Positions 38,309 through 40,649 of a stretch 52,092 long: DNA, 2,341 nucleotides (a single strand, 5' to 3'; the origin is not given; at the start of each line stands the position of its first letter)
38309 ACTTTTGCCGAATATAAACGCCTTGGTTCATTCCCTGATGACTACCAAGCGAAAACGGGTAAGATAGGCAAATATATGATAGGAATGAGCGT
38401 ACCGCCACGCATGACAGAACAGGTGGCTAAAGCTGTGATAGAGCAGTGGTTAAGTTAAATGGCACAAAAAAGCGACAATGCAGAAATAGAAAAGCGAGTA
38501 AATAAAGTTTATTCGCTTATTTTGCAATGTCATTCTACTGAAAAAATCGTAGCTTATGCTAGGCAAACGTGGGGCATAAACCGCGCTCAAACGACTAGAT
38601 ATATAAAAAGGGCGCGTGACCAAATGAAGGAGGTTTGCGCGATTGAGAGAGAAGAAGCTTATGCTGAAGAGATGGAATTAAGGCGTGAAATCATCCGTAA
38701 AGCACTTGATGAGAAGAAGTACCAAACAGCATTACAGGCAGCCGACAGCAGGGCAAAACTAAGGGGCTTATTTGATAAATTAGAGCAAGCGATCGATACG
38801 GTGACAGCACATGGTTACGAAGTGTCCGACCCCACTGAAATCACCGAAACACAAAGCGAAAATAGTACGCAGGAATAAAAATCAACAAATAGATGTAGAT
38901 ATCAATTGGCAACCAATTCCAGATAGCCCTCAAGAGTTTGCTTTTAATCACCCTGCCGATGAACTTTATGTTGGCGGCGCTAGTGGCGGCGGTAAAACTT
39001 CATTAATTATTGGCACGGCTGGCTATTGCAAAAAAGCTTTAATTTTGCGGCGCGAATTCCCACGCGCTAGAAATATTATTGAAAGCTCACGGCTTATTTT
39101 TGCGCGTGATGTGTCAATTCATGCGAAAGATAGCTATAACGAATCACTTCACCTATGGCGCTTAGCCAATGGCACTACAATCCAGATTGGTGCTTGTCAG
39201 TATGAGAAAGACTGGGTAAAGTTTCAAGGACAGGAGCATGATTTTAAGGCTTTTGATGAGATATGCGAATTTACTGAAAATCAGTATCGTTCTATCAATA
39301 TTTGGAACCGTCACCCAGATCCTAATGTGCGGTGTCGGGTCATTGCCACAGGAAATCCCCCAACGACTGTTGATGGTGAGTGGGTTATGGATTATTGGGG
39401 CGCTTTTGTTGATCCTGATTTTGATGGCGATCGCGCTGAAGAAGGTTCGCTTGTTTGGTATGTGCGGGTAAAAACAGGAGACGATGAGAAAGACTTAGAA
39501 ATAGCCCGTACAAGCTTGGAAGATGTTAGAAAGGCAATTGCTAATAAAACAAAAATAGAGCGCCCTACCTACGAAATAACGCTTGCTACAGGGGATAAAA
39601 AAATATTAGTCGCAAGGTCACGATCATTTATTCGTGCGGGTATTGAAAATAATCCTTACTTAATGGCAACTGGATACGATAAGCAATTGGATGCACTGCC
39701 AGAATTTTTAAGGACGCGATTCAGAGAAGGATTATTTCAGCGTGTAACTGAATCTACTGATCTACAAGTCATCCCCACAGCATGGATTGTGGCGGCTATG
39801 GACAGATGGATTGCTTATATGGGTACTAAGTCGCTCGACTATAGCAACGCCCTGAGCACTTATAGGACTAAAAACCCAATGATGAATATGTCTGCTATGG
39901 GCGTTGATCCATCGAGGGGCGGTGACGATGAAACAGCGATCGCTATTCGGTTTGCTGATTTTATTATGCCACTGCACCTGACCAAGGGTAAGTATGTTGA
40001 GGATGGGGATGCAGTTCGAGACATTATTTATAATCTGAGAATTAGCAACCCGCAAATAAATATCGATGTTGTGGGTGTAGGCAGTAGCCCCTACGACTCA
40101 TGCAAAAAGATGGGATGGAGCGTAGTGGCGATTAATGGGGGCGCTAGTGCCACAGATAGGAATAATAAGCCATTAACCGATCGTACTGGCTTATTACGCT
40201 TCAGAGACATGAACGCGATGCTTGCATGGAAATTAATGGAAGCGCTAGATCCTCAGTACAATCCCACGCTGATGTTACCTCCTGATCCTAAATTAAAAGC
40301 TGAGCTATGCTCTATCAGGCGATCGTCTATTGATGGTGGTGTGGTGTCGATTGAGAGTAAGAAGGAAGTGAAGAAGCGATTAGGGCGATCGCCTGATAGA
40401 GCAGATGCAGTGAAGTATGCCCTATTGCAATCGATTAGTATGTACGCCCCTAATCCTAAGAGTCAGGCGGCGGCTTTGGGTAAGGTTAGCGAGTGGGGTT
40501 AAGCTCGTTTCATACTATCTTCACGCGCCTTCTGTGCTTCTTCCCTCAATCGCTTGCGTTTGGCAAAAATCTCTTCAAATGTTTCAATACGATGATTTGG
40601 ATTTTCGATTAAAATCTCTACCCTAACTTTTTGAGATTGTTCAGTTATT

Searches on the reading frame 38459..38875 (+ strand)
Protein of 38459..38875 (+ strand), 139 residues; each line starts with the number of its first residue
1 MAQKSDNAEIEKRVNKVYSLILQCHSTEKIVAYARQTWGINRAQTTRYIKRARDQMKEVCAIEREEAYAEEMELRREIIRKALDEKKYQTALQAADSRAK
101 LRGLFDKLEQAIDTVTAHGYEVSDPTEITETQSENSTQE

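Call 14: search_protein_families(library=pfam, proteins=[window:38459-38875:+], max_evalue=0.01)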
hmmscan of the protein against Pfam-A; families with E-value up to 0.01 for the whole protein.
window:38459-38875:+ (139 aa): 0 families

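Call 101: search_protein_families(library=phrogs, proteins=[window:38459-38875:+], max_evalue=0.01)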
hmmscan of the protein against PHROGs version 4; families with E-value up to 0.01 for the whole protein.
window:38459-38875:+ (139 aa): 2 families
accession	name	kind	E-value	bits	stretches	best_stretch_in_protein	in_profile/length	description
phrog_34910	-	unknown function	4.8e-05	24.6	1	3-101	4-102/107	-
phrog_645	-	DNA, RNA and nucleotide metabolism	0.00021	22.5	1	3-106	16-122/196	Rnase E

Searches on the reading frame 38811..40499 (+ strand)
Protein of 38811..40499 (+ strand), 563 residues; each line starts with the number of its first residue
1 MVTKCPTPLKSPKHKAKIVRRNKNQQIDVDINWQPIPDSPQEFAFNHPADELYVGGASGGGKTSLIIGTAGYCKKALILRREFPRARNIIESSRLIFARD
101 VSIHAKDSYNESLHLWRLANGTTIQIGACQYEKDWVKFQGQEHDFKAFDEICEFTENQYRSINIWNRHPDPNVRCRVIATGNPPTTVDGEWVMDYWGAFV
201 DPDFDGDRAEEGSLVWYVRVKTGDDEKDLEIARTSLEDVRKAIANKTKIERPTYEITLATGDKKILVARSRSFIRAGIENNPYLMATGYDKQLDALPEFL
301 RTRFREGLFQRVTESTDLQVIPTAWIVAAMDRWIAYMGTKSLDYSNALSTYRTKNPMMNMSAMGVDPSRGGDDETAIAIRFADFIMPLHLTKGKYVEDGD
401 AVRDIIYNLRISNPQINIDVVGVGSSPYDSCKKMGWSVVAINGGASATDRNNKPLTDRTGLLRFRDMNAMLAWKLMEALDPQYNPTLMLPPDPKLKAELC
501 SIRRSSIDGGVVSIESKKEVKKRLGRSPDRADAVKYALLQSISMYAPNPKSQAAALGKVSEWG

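Call 13: search_dna_similar(query=window:38811-40499:+, collection=phages, mode=protein, max_rows=15)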
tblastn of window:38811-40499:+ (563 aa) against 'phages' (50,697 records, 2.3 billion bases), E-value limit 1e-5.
Records with a match: 129; places in all: 133; records where one place covers at least 80% of the query: 18.
Best place of each record, by identity: <60% 129.
By first word of the organism name: Arthrobacter 46; Streptomyces 13; Bacteriophage 8; Bordetella 5; Brevundimonas 5; Caulobacter 4; Pelagibacter 4; Pseudomonas 4; Serratia 4; Caudoviricetes 3; and 21 more.
By host as written in the record: Arthrobacter sp. ATCC 21022 34; - 23; Streptomyces griseus ATCC 10137 10; Arthrobacter globiformis B-2979 6; Serratia marcescens 4; Caulobacter vibrioides CB15 3; Streptomyces scabiei RL-34 3; Candidatus Pelagibacter sp. HTCC7211 3; and 35 more.
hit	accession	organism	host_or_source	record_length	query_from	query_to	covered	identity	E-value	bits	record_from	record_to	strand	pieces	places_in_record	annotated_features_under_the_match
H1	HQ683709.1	Planktothrix phage PaV-LD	Planktothrix agardhii HAB637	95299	32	541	91%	36.1%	6e-81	283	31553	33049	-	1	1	terminase large subunit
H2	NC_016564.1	Planktothrix phage PaV-LD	Planktothrix agardhii HAB637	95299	32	541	91%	36.1%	6e-81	283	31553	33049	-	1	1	terminase large subunit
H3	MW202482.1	Caudoviricetes sp.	Manatee Spring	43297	29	537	90%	35.1%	9e-63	229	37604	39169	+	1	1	large subunit terminase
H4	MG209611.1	Aphanizomenon phage vB_AphaS-CL131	Aphanizomenon flos-aquae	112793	65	538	84%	36.9%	2e-80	281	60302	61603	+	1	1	terminase large subunit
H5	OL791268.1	Phage zth2-2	-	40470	33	541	90%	34.0%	2e-59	219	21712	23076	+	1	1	record has no annotation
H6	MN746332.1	Caulobacter phage SR18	Caulobacter vibrioides CB15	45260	33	537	90%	34.0%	2e-54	204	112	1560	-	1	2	repeat_region | terminase large subunit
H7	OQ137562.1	Caulobacter phage RapA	Caulobacter vibrioides CB15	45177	33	537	90%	34.0%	3e-54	204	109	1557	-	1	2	RapA_gp001c: terminase large subunit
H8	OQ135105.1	Caulobacter phage BL94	Caulobacter vibrioides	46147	33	537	90%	34.0%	3e-54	204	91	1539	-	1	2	BL94_gp001c: terminase large subunit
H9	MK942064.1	Caulobacter phage Jess A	Caulobacter vibrioides CB15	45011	33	537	90%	34.0%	3e-54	204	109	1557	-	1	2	terminase large subunit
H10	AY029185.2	Bordetella phage BPP-1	-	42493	33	541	90%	33.7%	1e-62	229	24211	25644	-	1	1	bbp25: Bbp25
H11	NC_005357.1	Bordetella phage BPP-1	Bordetella bronchiseptica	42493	33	541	90%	33.7%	1e-62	229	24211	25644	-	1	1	terminase family protein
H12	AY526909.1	Bordetella phage BIP-1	-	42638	33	541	90%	33.7%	1e-62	229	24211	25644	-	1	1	none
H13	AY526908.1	Bordetella phage BMP-1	-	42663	33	541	90%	33.7%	1e-62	229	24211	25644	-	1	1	none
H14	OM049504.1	Acidovorax phage AP1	Paracidovorax oryzae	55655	33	550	92%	33.0%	1e-77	273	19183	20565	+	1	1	TerL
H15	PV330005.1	Bordetella phage vB_BbrP_003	Bordetella bronchiseptica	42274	33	541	90%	33.3%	2e-61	225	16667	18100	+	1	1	terminase large subunit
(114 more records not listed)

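Call 14: search_protein_families(library=pfam, proteins=[window:38811-40499:+], max_evalue=0.01)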
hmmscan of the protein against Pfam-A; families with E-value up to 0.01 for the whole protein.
window:38811-40499:+ (563 aa): 0 families

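Call 16: find_related_loci(query=window:38811-40499:+, collection=genome_contigs, flank=4000)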
Query window:38811-40499:+ (563 aa) in genome_contigs; peptide patterns used: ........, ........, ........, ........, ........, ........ (x = any residue, [..] = any of these).
7 stretches matched a pattern; 2 encode a relative of the query (tblastn E <= 1e-3); 2 distinct loci.
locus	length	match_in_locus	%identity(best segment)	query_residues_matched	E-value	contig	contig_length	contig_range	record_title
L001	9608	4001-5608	74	29-563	0e+0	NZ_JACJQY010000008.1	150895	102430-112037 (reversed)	Phormidium tenue FACHB-1050 contig8, whole genome shotgun sequence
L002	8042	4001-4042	100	425-438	2e-4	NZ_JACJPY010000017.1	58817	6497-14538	Pseudanabaena cinerea FACHB-1277 contig17, whole genome shotgun sequence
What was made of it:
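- Closest known: Theta ribozymes. Different: This one is in a phage whose TerL is closest to a Phormidium tenue genomic locus (74%; the same stretch is listed in IMG/VR, so probably a prophage) and to Planktothrix and Aphanizomenon phages (calls 13, 16).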

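Call 17: find_related_loci(query=window:38811-40499:+, collection=viral_contigs, flank=4000)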
Query window:38811-40499:+ (563 aa) in viral_contigs; peptide patterns used: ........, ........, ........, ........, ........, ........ (x = any residue, [..] = any of these).
8 stretches matched a pattern; 7 encode a relative of the query (tblastn E <= 1e-3); 7 distinct loci.
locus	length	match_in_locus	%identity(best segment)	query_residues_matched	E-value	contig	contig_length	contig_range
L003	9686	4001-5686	78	1-562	0e+0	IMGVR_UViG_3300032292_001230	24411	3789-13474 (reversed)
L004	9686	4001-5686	73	9-562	0e+0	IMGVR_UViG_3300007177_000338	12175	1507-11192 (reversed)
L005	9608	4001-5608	74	29-563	0e+0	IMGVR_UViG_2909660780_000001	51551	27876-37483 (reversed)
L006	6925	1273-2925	64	11-562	0e+0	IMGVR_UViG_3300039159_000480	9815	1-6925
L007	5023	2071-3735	65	13-562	0e+0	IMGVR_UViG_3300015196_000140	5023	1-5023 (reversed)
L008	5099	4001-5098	63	11-371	6e-148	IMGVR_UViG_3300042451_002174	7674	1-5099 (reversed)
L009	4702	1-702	88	330-563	3e-136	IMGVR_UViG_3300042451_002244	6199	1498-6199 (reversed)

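Call 101: search_protein_families(library=phrogs, proteins=[L003:5679-6008:-], max_evalue=0.01)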
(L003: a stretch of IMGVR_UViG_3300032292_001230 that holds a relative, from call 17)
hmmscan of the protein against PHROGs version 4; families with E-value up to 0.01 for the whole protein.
L003:5679-6008:- (110 aa): 4 families
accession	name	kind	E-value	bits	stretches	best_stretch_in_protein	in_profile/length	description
phrog_2724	-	unknown function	0.00022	22.6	1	65-106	37-78/83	-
phrog_37056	-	unknown function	0.0018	19.4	1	17-59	78-120/130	-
phrog_3281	-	DNA, RNA and nucleotide metabolism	0.0026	19.1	1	64-109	58-103/107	endonuclease VII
phrog_2250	-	unknown function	0.0043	18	1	66-107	120-161/168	-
